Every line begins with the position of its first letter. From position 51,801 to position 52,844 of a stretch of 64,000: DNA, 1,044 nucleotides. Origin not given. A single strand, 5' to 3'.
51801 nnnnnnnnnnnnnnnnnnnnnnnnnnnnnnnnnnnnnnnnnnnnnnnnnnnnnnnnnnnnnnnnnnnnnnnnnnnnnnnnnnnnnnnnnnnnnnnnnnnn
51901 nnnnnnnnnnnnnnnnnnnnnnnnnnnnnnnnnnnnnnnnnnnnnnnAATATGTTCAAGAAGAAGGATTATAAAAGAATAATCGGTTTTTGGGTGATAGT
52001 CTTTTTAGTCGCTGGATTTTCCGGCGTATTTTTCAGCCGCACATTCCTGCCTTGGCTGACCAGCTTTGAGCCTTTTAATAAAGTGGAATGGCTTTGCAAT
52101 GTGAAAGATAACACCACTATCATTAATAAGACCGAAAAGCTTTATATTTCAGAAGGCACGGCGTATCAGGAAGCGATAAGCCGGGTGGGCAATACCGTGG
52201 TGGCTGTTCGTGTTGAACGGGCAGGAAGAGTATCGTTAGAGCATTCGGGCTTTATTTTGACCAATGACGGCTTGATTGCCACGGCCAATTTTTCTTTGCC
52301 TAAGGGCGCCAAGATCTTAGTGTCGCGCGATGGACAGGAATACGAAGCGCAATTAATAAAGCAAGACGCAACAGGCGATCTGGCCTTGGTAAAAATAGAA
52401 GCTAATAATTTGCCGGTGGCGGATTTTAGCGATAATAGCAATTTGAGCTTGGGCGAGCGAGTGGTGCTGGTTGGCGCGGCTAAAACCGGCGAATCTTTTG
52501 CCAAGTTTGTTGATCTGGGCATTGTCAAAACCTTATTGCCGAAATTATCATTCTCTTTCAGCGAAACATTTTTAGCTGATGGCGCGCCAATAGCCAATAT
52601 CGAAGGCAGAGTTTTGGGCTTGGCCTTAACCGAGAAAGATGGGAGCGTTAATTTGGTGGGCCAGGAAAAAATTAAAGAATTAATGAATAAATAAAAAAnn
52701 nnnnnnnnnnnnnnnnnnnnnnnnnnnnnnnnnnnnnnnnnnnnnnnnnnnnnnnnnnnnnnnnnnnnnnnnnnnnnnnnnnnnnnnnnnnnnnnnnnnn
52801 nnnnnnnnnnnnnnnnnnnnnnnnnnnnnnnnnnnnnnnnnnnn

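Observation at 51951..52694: Catalytically dead HtrA-like trypsin-fold protein immediately downstream of clpB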

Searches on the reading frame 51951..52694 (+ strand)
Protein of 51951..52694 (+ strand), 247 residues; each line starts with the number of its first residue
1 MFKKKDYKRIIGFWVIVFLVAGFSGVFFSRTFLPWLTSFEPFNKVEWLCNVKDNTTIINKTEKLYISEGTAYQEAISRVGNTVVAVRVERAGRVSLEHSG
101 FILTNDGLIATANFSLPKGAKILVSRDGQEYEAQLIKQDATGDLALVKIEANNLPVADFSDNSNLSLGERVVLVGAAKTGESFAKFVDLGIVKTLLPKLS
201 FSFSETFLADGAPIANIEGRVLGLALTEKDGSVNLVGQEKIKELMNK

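Call 3: search_protein_families(library=pfam, proteins=[window:51951-52694:+], max_evalue=10)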
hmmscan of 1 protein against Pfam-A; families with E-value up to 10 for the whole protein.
window:51951-52694:+ (247 aa): 2 families
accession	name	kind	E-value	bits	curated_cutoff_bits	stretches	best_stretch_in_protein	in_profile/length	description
PF13365.12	Trypsin_2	-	2e-14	55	27.6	1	99-224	2-144/144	Trypsin-like peptidase domain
PF19287.4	DUF5910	-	0.22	12.1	23.2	1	42-75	14-47/124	Family of unknown function (DUF5910)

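Call 4: search_protein_families(library=ncbifam, proteins=[window:51951-52694:+], max_evalue=10)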
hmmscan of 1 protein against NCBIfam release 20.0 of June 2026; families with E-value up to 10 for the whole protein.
window:51951-52694:+ (247 aa): 13 families
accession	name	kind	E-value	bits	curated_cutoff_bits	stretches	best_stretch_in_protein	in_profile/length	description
TIGR02037.1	degP_htrA_DO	subfamily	3.6e-15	55.8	416.2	1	89-177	53-143/434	Do family serine endopeptidase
NF047968.1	SerProtHtrA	equivalog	8.3e-14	51.7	470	1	16-196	6-189/357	serine protease HtrA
NF041521.1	HhoA_HhoB_HtrA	equivalog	2.8e-13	49.9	450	1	98-193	59-152/335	HhoA/HhoB/HtrA family serine endopeptidase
NF008147.1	PRK10898.1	equivalog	2.5e-11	43.4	408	1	51-176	26-159/352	outer membrane-stress sensor serine endopeptidase DegS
NF050055.1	SerProtHtrAMycob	equivalog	1.1e-10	41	800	1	91-194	229-330/502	serine protease HtrA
TIGR02038.1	protease_degS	equivalog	1.2e-09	37.8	422.95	1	88-176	70-159/351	outer membrane-stress sensor serine endopeptidase DegS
NF053637.1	SerProtHtrAspr2045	equivalog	1.5e-08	34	650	1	20-196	23-207/394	serine protease HtrA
NF007526.1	PRK10139.1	equivalog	3.6e-08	32.5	756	1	99-176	94-174/456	serine endoprotease DegQ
NF040961.1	MamO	equivalog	3.7e-07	28.9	800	1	70-185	73-192/648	magnetosome protein MamO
NF008189.1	PRK10942.1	equivalog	2.2e-06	26.4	720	1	100-178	117-198/477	serine endoprotease DegP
NF040960.1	MamE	equivalog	1.7e-05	23.6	800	1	99-176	125-207/659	magnetosome formation protease MamE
NF033740.0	MarP_fam_protase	equivalog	0.00011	21.4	250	1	68-175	182-289/390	MarP family serine protease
NF041177.1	Cyp119_Thmprot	equivalog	0.054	12.3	680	1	170-243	281-353/368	cytochrome P450 Cyp119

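Call 5: search_solved_structures(query=window:51951-52694:+, max_evalue=10, show_alignments=3)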
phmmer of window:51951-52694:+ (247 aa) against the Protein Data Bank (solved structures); distinct sequences matched with E-value up to 10: 93 (the best 60 are shown).
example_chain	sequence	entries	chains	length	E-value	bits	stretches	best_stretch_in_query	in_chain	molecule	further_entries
22kg_A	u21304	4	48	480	1.2e-13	54.3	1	98-224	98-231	Probable periplasmic serine endoprotease DegP-like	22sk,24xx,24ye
5y28_A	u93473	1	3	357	1.5e-11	47.5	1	72-210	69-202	Periplasmic serine endoprotease DegP-like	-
7xs0_A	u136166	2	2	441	2.7e-11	46.6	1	72-209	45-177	Periplasmic serine endoprotease DegP-like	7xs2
5y2d_A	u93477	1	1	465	2.8e-11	46.6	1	72-209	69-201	Periplasmic serine endoprotease DegP-like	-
5b6l_A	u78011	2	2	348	8.5e-11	45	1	90-195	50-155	Putative serine protease HhoA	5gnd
5t63_A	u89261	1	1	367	9.1e-11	44.9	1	90-195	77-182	Putative serine protease HhoA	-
5t69_A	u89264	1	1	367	1e-10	44.7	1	90-195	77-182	Putative serine protease HhoA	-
8k2y_A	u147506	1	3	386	1.9e-09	40.5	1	98-224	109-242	serine endoprotease DegP-like protein MucD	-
7sjn_A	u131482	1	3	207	9.7e-09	38.3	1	98-244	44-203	Serine protease HTRA1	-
6z05_A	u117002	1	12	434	1.1e-08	38.1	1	95-195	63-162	DegQ family serine endoprotease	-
3nwu_A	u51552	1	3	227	1.4e-08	37.8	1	98-244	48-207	Serine protease HTRA1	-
3tjn_A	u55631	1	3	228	1.4e-08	37.8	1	98-244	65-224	Serine protease HTRA1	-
6z0e_A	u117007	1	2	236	1.7e-08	37.4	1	98-244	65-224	Serine protease HTRA1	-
6z0x_A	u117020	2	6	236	1.7e-08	37.4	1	98-244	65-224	Serine protease HTRA1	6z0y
3tjo_A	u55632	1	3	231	2.1e-08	37.2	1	98-244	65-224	Serine protease HTRA1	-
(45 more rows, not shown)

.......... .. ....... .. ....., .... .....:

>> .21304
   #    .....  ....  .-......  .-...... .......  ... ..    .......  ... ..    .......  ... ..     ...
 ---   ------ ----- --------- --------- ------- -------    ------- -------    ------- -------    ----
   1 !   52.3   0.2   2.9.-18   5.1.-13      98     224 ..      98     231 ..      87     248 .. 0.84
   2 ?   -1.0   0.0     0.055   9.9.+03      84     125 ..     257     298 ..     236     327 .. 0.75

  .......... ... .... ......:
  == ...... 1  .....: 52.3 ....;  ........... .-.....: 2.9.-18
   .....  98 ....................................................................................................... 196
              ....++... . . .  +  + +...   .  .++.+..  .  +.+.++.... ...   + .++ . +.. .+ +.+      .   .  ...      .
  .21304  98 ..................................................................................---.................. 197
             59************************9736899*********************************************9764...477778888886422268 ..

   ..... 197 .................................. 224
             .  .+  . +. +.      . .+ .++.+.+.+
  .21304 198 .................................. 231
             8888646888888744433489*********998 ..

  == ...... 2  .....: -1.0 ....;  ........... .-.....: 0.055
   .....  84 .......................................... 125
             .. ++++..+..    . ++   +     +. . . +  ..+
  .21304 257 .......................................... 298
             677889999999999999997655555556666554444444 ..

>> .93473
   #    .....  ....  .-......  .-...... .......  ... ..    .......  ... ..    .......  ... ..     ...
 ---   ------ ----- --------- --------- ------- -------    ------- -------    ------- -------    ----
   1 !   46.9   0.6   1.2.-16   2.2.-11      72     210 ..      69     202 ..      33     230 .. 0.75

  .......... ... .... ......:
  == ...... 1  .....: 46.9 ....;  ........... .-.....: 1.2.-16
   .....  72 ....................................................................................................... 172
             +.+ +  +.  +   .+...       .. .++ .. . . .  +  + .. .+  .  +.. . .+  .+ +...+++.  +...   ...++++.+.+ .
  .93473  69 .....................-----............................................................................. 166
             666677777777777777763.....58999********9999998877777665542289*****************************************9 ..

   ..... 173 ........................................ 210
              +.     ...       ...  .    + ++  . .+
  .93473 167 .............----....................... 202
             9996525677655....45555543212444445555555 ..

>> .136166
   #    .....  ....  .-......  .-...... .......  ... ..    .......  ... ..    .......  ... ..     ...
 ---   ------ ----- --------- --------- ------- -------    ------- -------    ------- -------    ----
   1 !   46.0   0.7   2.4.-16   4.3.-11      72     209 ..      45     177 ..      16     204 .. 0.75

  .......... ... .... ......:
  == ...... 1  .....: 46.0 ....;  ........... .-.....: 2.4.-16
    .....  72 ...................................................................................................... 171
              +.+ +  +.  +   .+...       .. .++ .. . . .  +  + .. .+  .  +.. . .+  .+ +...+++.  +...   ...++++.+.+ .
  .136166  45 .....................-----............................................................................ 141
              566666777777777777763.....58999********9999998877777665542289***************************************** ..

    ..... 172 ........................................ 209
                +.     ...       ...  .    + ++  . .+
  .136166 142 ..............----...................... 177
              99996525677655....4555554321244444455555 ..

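Call 6: find_homologous_proteins(query=window:51951-52694:+, max_evalue=0.001)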
Query window:51951-52694:+ (247 aa): 46 proteins with E <= 0.001 among 1295 candidates.
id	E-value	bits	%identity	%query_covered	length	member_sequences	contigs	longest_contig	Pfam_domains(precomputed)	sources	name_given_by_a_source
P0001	1.2e-140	485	91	100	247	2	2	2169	PF13365.13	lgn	-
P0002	6.3e-113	394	71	99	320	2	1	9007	PF13365.13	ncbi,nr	ncbi:S1C family serine protease [Patescibacteria group bacterium]|nr:S1C family serine protease [Pat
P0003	1.4e-112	393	72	99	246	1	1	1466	PF13365.13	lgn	-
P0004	8.3e-111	387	71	99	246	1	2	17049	PF13365.13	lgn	-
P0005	2.3e-110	386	73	98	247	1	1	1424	PF13365.13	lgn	-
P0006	3.9e-109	382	71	99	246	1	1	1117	PF13365.13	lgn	-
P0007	4.1e-108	378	71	99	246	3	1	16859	PF13365.13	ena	-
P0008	1.9e-107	376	69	99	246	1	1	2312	PF13365.13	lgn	-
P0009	4.0e-107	375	69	95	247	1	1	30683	PF13365.13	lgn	-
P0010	3.8e-105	368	69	99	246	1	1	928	PF13365.13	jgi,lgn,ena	-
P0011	4.3e-102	359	65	98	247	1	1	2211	PF13365.13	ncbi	-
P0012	1.9e-101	356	67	99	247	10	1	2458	PF13365.13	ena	-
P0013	6.3e-101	355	65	100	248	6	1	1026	PF13365.13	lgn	-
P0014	8.7e-101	354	65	99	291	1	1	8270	PF13365.13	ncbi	-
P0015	9.0e-99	348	64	98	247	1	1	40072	PF13365.13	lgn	-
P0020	4.2e-91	323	63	98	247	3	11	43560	PF13365.13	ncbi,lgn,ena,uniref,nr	ncbi:MAG: Protease do [Parcubacteria group bacterium GW2011_GWA2_43_9b]|uniref:Serine protease n=1 T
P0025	1.2e-76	275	54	99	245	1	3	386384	PF13365.13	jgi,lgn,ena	-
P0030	1.0e-43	168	40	88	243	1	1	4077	PF13365.13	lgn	-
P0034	4.3e-17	80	29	83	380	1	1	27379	PF13365.13,PF13180.13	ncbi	ncbi:S1C family serine protease [Patescibacteria group bacterium]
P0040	2.7e-10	58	28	94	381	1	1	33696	PF13365.13,PF17820.8,PF13180.13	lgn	-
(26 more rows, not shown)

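Call 10: find_encoding_contigs(protein=P0025, flank=6000, max_places=3)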
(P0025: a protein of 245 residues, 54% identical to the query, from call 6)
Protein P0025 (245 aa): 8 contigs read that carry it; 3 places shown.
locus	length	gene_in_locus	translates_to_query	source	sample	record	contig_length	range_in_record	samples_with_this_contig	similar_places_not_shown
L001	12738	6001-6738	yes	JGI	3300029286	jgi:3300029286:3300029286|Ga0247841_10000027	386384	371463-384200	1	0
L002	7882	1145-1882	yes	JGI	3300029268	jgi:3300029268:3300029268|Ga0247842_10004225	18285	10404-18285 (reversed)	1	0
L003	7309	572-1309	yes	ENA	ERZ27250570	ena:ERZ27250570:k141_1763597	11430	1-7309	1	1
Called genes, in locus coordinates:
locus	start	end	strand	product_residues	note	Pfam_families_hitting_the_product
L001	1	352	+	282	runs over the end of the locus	PF00480:ROK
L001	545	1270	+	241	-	PF02535:Zip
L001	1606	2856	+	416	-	PF00266:Aminotran_5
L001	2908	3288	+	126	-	PF01592:NifU_N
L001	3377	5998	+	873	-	PF02861:Clp_N, PF23569:NBD_SMAX1, PF00004:AAA, PF17871:AAA_lid_9, PF07724:AAA_2, PF00004:AAA, PF07728:AAA_5, PF10431:ClpB_D2-small, +6 more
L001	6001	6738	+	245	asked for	PF13365:Trypsin_2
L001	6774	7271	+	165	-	-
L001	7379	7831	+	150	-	PF00908:dTDP_sugar_isom, PF05523:FdtA, PF14667:Polysacc_synt_C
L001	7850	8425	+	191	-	PF00561:Abhydrolase_1 (faint), PF06821:Ser_hydrolase, PF12697:Abhydrolase_6 (faint), PF10230:LIDHydrolase (faint)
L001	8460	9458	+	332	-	PF00106:adh_short (faint), PF01073:3Beta_HSD, PF01370:Epimerase, PF02719:Polysacc_synt_2, PF04321:RmlD_sub_bind, PF07993:NAD_binding_4, PF13460:NAD_binding_10, PF16363:GDP_Man_Dehyd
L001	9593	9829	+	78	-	-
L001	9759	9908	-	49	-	-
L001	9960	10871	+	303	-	PF01370:Epimerase, PF04321:RmlD_sub_bind, PF16363:GDP_Man_Dehyd (weak)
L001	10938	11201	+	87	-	-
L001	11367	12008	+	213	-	PF08220:HTH_DeoR (weak)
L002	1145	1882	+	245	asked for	PF13365:Trypsin_2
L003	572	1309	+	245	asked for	PF13365:Trypsin_2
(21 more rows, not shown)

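Call 11: find_encoding_contigs(protein=P0020, flank=6000, max_places=3)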
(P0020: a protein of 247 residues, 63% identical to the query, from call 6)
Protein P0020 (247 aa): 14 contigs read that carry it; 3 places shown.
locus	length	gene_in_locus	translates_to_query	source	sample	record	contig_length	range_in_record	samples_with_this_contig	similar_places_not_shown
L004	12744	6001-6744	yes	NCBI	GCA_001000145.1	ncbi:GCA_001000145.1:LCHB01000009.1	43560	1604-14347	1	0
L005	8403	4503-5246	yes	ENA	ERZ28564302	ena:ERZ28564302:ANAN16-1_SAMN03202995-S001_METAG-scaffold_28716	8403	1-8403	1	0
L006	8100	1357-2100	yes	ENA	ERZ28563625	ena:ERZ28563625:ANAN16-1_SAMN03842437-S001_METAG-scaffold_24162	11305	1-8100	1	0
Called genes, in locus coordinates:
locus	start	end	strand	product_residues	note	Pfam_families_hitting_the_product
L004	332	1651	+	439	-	PF00266:Aminotran_5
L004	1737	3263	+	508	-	PF14890:Intein_splicing, PF14528:LAGLIDADG_3 (weak), PF01592:NifU_N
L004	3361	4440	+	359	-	PF02861:Clp_N, PF05621:TniB (faint), PF23569:NBD_SMAX1, PF01637:ATPase_2 (faint), PF13191:AAA_16 (weak), PF00004:AAA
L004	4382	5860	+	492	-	PF17871:AAA_lid_9, PF00158:Sigma54_activat (weak), PF00004:AAA, PF07724:AAA_2, PF07728:AAA_5, PF10431:ClpB_D2-small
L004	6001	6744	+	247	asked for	PF13365:Trypsin_2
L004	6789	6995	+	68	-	-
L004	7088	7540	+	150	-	PF00908:dTDP_sugar_isom, PF05523:FdtA (weak), PF14667:Polysacc_synt_C (weak)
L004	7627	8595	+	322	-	PF01073:3Beta_HSD, PF01370:Epimerase, PF02719:Polysacc_synt_2, PF07993:NAD_binding_4 (weak), PF13460:NAD_binding_10 (weak), PF16363:GDP_Man_Dehyd, PF04321:RmlD_sub_bind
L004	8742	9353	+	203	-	-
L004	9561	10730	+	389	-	PF01370:Epimerase, PF04321:RmlD_sub_bind, PF16363:GDP_Man_Dehyd (weak), PF04321:RmlD_sub_bind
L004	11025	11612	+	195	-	PF08220:HTH_DeoR (faint)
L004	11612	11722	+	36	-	-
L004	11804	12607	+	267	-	PF00483:NTP_transferase, PF12804:NTP_transf_3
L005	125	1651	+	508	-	PF14890:Intein_splicing, PF14528:LAGLIDADG_3 (weak), PF01592:NifU_N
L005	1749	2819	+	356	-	-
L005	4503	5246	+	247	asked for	PF13365:Trypsin_2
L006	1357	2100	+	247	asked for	PF13365:Trypsin_2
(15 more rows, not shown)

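Call 12: find_encoding_contigs(protein=P0030, flank=5000, max_places=2)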
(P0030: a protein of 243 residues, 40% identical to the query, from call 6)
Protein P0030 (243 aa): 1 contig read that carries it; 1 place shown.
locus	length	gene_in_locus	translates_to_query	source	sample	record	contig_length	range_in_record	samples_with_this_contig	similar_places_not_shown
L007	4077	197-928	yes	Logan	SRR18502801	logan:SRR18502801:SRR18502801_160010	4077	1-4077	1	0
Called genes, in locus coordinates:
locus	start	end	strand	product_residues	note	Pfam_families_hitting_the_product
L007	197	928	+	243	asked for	PF13365:Trypsin_2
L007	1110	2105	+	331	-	PF01073:3Beta_HSD, PF01370:Epimerase, PF02719:Polysacc_synt_2, PF04321:RmlD_sub_bind, PF07993:NAD_binding_4, PF13460:NAD_binding_10 (weak), PF16363:GDP_Man_Dehyd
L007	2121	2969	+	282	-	PF01370:Epimerase, PF04321:RmlD_sub_bind, PF16363:GDP_Man_Dehyd (weak)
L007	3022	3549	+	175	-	PF08220:HTH_DeoR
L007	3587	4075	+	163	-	?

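Call 13: find_encoding_contigs(protein=P0034, flank=6000, max_places=2)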
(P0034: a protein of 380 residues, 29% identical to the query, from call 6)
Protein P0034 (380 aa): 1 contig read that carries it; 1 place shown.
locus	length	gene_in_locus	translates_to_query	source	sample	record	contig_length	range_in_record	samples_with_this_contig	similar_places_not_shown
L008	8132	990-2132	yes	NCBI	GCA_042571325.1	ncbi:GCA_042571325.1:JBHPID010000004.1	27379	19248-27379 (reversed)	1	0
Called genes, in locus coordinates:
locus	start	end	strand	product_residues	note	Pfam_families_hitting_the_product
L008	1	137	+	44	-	PF13370:Fer4_13 (weak)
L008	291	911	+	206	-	PF18900:DUF5656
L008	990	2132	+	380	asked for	PF13365:Trypsin_2, PF13180:PDZ_2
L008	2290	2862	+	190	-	-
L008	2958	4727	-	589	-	PF07973:tRNA_SAD, PF00587:tRNA-synt_2b, PF03129:HGTP_anticodon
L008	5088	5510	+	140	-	-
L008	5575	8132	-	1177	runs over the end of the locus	PF02811:PHP, PF07733:DNA_pol3_alpha, PF17657:DNA_pol3_finger, PF14579:HHH_6, PF12836:HHH_3 (faint), PF01336:tRNA_anti-codon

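Call 14: find_encoding_contigs(protein=P0040, flank=6000, max_places=2)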
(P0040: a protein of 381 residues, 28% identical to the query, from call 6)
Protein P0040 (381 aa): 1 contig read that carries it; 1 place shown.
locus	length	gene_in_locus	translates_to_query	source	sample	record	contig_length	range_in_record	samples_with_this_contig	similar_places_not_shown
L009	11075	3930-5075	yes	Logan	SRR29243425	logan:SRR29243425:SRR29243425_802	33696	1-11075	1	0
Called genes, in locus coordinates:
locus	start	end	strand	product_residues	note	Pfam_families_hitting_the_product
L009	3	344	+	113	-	?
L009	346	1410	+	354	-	PF13145:Rotamase_2, PF13616:Rotamase_3, PF00639:Rotamase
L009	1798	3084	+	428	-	PF00089:Trypsin, PF13365:Trypsin_2, PF13180:PDZ_2, PF00595:PDZ (weak), PF17820:PDZ_6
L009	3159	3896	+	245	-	PF18900:DUF5656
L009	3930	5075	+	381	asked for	PF13365:Trypsin_2, PF13180:PDZ_2, PF17820:PDZ_6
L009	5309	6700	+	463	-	-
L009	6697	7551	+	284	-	-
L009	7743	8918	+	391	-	PF09314:DUF1972 (faint), PF20706:GT4-conflict (faint), PF13439:Glyco_transf_4, PF13579:Glyco_trans_4_4, PF00534:Glycos_transf_1, PF13692:Glyco_trans_1_4, PF13524:Glyco_trans_1_2 (weak)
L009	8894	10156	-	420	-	PF13439:Glyco_transf_4, PF20706:GT4-conflict (weak), PF00534:Glycos_transf_1, PF13692:Glyco_trans_1_4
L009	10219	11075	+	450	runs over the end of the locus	PF04932:Wzy_C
